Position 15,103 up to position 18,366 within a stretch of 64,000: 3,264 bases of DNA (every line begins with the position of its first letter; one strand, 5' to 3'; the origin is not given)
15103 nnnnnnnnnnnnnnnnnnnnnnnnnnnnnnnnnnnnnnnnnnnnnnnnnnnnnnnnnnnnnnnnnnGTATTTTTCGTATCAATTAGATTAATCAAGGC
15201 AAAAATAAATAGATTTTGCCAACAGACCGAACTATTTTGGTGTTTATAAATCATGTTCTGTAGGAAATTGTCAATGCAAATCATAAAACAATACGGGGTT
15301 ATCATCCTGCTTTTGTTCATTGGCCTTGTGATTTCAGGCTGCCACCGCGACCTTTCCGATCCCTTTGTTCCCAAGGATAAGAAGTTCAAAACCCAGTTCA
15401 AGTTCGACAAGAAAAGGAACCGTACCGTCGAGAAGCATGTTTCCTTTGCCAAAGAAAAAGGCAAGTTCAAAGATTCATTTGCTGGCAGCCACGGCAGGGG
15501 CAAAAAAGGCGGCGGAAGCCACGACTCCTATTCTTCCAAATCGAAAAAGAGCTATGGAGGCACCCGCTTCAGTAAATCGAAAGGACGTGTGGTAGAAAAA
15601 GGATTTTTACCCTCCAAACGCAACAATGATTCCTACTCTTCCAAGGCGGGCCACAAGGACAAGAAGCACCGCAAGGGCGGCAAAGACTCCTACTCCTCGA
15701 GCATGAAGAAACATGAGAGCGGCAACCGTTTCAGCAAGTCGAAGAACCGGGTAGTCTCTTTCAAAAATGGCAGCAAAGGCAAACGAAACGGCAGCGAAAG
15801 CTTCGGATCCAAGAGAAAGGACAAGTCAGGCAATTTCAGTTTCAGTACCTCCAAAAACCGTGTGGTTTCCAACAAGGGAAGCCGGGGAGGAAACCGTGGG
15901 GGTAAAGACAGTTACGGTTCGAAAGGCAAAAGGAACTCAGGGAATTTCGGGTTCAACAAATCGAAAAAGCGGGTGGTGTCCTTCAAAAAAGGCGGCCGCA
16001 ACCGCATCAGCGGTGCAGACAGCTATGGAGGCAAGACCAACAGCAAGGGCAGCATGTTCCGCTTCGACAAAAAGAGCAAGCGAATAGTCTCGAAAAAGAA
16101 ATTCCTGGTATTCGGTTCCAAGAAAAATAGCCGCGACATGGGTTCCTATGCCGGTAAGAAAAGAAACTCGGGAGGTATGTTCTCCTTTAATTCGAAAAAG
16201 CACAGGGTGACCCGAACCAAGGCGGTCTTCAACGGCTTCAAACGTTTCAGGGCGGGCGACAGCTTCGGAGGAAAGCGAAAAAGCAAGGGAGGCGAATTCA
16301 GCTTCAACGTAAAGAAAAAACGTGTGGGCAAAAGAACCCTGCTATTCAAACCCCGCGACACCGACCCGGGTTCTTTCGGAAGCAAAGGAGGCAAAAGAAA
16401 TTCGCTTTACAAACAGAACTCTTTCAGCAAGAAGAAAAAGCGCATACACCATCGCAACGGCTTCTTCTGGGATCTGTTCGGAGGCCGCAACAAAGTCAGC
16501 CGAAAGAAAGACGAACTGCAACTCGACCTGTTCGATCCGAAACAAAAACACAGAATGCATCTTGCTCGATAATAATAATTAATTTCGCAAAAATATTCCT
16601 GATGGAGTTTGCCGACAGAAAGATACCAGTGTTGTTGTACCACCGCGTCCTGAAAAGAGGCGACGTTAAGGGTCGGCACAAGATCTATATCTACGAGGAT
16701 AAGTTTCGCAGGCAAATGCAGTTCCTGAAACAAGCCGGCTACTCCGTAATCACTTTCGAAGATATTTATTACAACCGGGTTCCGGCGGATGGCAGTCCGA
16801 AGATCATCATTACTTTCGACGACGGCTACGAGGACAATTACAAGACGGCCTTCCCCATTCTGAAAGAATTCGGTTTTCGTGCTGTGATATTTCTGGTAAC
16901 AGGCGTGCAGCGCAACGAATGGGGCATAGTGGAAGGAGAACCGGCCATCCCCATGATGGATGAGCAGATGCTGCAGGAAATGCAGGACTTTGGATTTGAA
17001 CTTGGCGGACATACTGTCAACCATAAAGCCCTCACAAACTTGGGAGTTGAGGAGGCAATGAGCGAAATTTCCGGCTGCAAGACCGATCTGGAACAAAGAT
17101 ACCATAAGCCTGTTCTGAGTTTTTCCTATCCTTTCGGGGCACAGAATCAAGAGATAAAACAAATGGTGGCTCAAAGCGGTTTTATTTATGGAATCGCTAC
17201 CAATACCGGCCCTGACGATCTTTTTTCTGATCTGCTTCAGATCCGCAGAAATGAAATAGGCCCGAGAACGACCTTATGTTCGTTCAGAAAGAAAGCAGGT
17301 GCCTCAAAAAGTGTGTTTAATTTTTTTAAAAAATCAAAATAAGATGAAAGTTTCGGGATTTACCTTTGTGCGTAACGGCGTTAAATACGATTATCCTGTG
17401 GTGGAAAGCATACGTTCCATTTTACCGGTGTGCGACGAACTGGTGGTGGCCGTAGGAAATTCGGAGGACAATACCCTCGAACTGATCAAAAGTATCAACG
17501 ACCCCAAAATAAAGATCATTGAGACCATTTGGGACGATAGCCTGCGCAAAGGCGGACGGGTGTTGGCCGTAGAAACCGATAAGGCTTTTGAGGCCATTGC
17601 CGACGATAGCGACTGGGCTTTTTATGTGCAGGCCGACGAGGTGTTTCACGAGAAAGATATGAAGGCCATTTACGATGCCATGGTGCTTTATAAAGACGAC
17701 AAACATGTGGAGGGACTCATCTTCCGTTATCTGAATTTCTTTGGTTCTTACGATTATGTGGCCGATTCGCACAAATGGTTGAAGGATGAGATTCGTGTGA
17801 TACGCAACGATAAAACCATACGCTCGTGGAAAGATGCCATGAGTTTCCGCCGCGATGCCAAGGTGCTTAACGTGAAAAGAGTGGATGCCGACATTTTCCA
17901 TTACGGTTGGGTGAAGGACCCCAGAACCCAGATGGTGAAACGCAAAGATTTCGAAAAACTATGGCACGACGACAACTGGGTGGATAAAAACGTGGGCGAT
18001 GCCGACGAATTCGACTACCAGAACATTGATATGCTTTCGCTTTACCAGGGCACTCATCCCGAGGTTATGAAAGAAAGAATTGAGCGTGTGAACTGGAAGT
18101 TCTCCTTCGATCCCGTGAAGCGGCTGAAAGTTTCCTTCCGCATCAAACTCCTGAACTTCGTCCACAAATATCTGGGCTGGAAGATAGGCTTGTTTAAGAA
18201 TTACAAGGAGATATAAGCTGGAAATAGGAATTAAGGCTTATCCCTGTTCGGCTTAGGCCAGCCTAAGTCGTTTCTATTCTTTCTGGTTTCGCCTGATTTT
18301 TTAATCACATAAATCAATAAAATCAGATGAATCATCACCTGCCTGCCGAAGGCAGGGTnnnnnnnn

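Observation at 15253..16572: Orphan hyper-basic lipoprotein built from about 8 tandem ~37-aa modules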

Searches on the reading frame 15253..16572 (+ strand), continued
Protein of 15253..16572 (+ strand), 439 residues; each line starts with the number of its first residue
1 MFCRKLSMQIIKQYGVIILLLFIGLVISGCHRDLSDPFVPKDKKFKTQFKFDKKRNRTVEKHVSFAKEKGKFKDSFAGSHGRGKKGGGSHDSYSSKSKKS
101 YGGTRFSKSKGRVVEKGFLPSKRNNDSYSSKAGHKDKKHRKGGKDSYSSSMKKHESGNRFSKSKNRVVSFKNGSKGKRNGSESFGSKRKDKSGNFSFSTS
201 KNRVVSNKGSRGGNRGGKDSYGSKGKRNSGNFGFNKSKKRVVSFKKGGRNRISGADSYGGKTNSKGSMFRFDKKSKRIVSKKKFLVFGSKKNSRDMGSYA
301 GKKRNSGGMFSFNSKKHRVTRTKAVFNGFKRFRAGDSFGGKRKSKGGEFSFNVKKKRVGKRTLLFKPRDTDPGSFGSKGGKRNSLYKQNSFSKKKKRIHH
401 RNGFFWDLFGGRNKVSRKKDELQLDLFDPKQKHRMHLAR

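Call 32: find_encoding_contigs(protein=P0025, flank=8000, max_places=1)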
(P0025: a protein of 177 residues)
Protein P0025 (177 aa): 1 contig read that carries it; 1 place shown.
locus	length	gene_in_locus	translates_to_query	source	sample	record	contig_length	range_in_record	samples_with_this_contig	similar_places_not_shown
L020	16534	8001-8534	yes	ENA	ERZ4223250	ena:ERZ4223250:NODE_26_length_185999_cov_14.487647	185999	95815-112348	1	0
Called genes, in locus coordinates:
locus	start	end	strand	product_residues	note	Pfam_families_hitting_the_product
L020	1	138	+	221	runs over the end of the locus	-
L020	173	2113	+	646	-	PF00890:FAD_binding_2, PF01266:DAO (weak), PF03486:HI0933_like (faint), PF07992:Pyr_redox_2 (faint), PF02910:Succ_DH_flav_C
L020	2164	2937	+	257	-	PF13085:Fer2_3, PF13237:Fer4_10 (weak), PF12838:Fer4_7, PF13183:Fer4_8 (weak)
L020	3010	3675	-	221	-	PF00210:Ferritin (weak), PF02915:Rubrerythrin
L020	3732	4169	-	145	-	PF09990:DUF2231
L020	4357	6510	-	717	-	PF10459:Peptidase_S46, PF00089:Trypsin (faint), PF13365:Trypsin_2 (faint)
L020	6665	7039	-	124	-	-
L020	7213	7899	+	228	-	-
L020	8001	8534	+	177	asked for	-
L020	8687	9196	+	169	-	PF18962:Por_Secre_tail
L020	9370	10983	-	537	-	PF04551:GcpE, PF26540:GcpE_C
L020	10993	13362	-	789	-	PF00580:UvrD-helicase, PF01443:Viral_helicase1 (faint), PF13245:AAA_19, PF13604:AAA_30 (faint), PF13361:UvrD_C, PF13538:UvrD_C_2, PF21196:PcrA_UvrD_tudor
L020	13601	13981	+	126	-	PF00164:Ribosom_S12_S23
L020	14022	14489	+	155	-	PF00177:Ribosomal_S7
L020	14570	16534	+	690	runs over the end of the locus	PF00009:GTP_EFTU, PF22042:EF-G_D2, PF03144:GTP_EFTU_D2, PF14492:EFG_III, PF16658:RF3_C (weak), PF03764:EFG_IV, PF00679:EFG_C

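Call 33: find_encoding_contigs(protein=P0016, flank=8000, max_places=1)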
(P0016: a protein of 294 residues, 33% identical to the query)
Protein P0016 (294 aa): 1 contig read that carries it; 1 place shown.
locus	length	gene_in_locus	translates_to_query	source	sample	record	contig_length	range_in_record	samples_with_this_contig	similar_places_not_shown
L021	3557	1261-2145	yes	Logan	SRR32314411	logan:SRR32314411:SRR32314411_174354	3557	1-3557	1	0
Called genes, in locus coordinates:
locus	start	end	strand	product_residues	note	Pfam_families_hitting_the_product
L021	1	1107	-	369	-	?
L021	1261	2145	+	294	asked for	-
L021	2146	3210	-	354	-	PF00483:NTP_transferase, PF22640:ManC_GMP_beta-helix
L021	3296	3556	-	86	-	?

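Call 34: find_encoding_contigs(protein=P0009, flank=8000, max_places=1)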
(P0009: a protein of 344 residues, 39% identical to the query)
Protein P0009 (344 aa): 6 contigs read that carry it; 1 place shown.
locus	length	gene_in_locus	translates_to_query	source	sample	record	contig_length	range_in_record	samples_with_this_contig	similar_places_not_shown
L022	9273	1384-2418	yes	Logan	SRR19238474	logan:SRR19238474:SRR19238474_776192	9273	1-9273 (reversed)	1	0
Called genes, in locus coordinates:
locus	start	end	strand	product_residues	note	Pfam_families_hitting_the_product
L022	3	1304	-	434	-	?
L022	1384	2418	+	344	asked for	-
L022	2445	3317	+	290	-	-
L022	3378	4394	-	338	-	PF00515:TPR_1 (faint), PF07719:TPR_2 (faint), PF13181:TPR_8 (faint), PF13432:TPR_16 (faint), PF13431:TPR_17 (faint)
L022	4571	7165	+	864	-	PF02861:Clp_N, PF13191:AAA_16 (weak), PF00004:AAA, PF17871:AAA_lid_9, PF07724:AAA_2, PF00004:AAA, PF07728:AAA_5, PF10431:ClpB_D2-small, +9 more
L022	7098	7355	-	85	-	-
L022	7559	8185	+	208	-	PF10263:SprT-like (weak)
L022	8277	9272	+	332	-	?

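Call 42: find_related_loci(query=A4, collection=metagenome_contigs, flank=6000)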
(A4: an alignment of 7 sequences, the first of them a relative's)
Query A4 (294 aa) in metagenome_contigs; peptide patterns used: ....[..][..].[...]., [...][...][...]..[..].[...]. (x = any residue, [..] = any of these).
154 stretches matched a pattern; 9 encode a relative of the query (tblastn E <= 1e-3); 9 distinct loci.
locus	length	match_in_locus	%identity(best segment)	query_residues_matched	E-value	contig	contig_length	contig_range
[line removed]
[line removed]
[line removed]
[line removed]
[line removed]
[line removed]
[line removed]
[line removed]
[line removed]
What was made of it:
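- Tried and rejected: It succeeded with 7 sequences (call 42).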

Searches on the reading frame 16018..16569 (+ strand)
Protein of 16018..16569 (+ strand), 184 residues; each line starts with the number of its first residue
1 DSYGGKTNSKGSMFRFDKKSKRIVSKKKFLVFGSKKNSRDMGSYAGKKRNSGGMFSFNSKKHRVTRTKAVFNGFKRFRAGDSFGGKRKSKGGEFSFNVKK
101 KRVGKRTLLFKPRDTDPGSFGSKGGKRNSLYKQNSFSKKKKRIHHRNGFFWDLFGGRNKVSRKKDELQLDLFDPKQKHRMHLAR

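Call 67: predict_structure(alignment_id=A6)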
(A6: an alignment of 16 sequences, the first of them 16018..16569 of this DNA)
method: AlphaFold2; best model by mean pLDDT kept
length: 184 residues; sequences in the alignment: 16
mean_pLDDT: 56.3   pTM: 0.17
mean pLDDT of the five models: 56.3, 53.2, 52.7, 49.3, 48.8
residues with pLDDT >= 90: 0; 70-90: 26; 50-70: 99; < 50: 59
segments of 3 or more residues with pLDDT < 50: 1-11, 29-46, 70-87, 120-122, 127-130
pLDDT, mean of each block of 10 residues (from residue 1): 40 65 57 43 48 66 65 45 48 73 71 53 47 57 56 54 56 67 62
secondary structure, 60 per line:
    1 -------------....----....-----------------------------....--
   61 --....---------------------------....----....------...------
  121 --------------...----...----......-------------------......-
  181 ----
elements in order: E14-17 E22-25 E55-58 E63-66 E94-97 E102-105 E135-137 E142-144 H149-154 H174-179
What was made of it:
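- Tried and rejected: AlphaFold2 on the conserved 184-aa C-terminal block gave pLDDT 56.3 and pTM 0.17 (call 67).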

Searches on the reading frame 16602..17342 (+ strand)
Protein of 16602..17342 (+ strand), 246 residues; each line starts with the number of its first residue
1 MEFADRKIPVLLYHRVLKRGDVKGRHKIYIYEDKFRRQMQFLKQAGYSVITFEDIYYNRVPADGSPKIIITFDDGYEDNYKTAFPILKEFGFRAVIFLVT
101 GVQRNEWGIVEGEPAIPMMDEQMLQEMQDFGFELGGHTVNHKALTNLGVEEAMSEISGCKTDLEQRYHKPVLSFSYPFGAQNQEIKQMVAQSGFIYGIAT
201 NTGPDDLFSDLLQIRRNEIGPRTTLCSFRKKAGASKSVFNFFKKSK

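Call 4: search_protein_families(library=pfam, proteins=[window:16602-17342:+], max_evalue=0.1)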
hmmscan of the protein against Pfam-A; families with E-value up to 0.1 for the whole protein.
window:16602-17342:+ (246 aa): 1 family
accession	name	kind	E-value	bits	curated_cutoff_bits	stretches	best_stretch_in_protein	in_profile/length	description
PF01522.26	Polysacc_deac_1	-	9.2e-25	87.4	23.1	1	65-194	6-121/124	Polysaccharide deacetylase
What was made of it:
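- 16602..17342 (+): CE4 polysaccharide deacetylase with no evident signal peptide, 30 bp downstream. It matches PF01522 at E 9e-25 (call 4).
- Checked: A Polysacc_deac_1 gene (16602-17342) and a weak GT2-like gene (17344-18216) follow it (call 4).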

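Call 5: search_protein_families(library=ncbifam, proteins=[window:16602-17342:+], max_evalue=0.1)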
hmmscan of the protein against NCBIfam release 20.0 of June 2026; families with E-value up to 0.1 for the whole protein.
window:16602-17342:+ (246 aa): 11 families
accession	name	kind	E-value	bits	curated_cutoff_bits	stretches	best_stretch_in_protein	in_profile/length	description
TIGR03938.2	deacetyl_PgaB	equivalog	1.5e-20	73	321.9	2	9-140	4-144/621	poly-beta-1,6-N-acetyl-D-glucosamine N-deacetylase PgaB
TIGR03933.1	PIA_icaB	equivalog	1.4e-12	47.7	248.35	1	29-199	34-209/245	intercellular adhesin biosynthesis polysaccharide N-deacetylase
NF011177.0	PRK14582.1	equivalog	1.3e-08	33.6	923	1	26-97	65-138/671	poly-beta-1,6-N-acetyl-D-glucosamine N-deacetylase PgaB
NF011176.0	PRK14581.1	equivalog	2.8e-08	32.4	1091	1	10-99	51-140/673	poly-beta-1,6-N-acetyl-D-glucosamine N-deacetylase PgaB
TIGR02764.1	spore_ybaN_pdaB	equivalog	7.4e-08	32.4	237.4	1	66-194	6-121/191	polysaccharide deacetylase family sporulation protein PdaB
TIGR02884.1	spore_pdaA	equivalog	1.4e-06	28.1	298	1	48-169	21-127/224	delta-lactam-biosynthetic de-N-acetylase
NF045820.1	PgAcgDacpgdA_Strep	equivalog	6.3e-06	25.2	800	1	68-192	270-381/463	peptidoglycan-N-acetylglucosamine deacetylase PgdA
NF050820.1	PolSacchBiosHfsH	equivalog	8e-05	22.4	400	1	66-191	34-153/249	oligosaccharide deacetylase HfsH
TIGR04243.1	nodulat_NodB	equivalog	0.00029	20.4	240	1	67-193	3-117/197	chitooligosaccharide deacetylase NodB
TIGR03006.1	pepcterm_polyde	equivalog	0.0055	15.9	276.2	1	122-197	64-142/272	XrtA system polysaccharide deacetylase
TIGR02873.1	spore_ylxY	hypoth_equivalog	0.007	15.6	391.5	1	120-192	126-198/268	probable sporulation protein, polysaccharide deacetylase family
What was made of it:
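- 16602..17342 (+): Its PgaB and IcaB scores are far below the cut-offs (call 5).
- On PNAG (pga/ica) polysaccharide system, suggested by the deacetylase and GT2 neighbours: The deacetylase scores 73 bits against a cut-off of 321.9 for PgaB, and 47.7 against 248 for IcaB (call 5).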

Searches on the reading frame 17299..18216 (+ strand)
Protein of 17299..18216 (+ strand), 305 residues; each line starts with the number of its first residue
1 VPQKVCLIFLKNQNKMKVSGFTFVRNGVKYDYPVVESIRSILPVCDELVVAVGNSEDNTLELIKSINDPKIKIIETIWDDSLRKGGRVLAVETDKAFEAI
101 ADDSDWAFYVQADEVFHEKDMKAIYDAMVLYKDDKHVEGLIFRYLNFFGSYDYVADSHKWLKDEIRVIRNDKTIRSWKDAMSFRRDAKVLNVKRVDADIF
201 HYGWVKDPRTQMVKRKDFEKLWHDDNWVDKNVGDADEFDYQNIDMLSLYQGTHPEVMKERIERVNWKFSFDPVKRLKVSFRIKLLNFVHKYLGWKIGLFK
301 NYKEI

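Call 4: search_protein_families(library=pfam, proteins=[window:17299-18216:+], max_evalue=0.1)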
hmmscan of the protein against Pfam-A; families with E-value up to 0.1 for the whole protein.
window:17299-18216:+ (305 aa): 1 family
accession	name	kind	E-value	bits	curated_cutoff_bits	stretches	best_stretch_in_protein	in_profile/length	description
PF13704.12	Glyco_tranf_2_4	-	0.002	19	27.5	1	45-121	19-89/98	Glycosyl transferase family 2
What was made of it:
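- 17344..18216 (+): GT2-like gene (ATG at 17344; the listed ORF starts at GTG 17299). The match to PF13704 is weak and below cut-off (call 4).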

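Call 5: search_protein_families(library=ncbifam, proteins=[window:17299-18216:+], max_evalue=0.1)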
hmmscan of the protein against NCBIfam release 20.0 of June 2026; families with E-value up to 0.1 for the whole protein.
window:17299-18216:+ (305 aa): 0 families
